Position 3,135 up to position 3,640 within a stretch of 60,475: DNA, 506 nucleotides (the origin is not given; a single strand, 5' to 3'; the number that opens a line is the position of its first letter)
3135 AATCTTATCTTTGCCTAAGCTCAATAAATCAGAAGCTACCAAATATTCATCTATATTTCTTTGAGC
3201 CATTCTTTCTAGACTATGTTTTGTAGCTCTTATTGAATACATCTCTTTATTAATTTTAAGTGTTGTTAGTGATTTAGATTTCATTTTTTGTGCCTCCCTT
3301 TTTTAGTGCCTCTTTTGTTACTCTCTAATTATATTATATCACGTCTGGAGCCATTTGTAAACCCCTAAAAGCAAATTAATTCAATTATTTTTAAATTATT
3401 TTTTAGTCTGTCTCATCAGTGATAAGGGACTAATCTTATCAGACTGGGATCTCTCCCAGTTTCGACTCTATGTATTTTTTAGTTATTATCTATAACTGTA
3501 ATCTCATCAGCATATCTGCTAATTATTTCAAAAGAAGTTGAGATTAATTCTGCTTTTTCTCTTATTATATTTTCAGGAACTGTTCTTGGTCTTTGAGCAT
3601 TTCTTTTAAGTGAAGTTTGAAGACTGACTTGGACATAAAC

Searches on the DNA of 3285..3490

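Call 97: search_rna_families(source=window, start=3285, end=3490, threshold=evalue, max_evalue=0.01)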
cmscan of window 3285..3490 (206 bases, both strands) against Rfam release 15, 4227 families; matches with E-value up to 0.01: 1.
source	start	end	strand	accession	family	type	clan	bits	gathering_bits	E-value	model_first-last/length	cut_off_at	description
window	3402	3467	-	RF02276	Hammerhead_II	Gene; ribozyme;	CL00010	40.3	37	3e-07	1-66/66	no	Hammerhead ribozyme (type II)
